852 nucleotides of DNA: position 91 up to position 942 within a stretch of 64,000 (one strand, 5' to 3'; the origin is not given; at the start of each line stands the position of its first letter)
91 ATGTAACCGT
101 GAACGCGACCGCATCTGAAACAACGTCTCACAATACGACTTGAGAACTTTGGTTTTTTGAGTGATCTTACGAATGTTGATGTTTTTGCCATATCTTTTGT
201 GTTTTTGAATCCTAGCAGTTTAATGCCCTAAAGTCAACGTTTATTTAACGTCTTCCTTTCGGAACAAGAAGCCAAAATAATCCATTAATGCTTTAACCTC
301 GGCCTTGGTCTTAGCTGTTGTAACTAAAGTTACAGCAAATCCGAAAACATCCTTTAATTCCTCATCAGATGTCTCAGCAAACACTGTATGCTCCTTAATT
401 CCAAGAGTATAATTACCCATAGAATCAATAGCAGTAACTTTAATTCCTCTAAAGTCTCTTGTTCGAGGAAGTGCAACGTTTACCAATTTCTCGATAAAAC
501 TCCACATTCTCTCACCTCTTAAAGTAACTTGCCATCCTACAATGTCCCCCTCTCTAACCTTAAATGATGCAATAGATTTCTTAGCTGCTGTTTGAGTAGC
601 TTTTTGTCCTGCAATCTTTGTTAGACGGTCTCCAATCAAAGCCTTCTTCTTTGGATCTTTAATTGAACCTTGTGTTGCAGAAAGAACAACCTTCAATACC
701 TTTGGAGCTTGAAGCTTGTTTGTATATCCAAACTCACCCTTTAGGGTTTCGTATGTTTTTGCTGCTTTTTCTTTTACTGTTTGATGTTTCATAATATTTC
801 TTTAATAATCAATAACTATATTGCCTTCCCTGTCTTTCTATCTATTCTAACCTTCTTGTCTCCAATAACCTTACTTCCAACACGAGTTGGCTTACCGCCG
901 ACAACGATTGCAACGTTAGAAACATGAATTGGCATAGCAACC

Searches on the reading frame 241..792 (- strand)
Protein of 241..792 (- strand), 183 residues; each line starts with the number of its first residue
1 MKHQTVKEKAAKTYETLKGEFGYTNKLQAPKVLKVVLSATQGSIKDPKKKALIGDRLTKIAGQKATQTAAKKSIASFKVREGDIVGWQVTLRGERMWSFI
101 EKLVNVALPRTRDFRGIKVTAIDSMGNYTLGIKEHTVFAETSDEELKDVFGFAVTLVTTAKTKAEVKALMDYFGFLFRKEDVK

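Call 61: find_encoding_contigs(protein=window:241-792:-, flank=10000, max_places=2)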
Protein window:241-792:- (183 aa): 18 contigs read that carry it; 2 places shown.
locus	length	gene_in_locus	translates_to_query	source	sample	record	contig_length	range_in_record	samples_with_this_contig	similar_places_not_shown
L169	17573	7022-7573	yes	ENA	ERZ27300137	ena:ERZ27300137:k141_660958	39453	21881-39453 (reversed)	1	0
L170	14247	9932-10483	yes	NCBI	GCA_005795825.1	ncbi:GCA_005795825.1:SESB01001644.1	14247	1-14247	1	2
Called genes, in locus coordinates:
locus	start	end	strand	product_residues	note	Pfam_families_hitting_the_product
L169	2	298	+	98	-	?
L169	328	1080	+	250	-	PF00573:Ribosomal_L4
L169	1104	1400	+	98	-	PF00276:Ribosomal_L23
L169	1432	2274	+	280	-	PF00181:Ribosomal_L2_N, PF03947:Ribosomal_L2_C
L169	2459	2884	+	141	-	-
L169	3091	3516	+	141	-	-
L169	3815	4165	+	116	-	PF00203:Ribosomal_S19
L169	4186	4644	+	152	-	PF00237:Ribosomal_L22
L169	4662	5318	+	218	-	PF07650:KH_2, PF00189:Ribosomal_S3_C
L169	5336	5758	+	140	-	PF00252:Ribosomal_L16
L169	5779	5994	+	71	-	PF00831:Ribosomal_L29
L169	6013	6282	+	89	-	PF00366:Ribosomal_S17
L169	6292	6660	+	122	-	PF00238:Ribosomal_L14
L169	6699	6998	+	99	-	PF00467:KOW, PF17136:ribosomal_L24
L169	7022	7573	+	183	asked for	PF00281:Ribosomal_L5, PF00673:Ribosomal_L5_C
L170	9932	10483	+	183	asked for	PF00281:Ribosomal_L5, PF00673:Ribosomal_L5_C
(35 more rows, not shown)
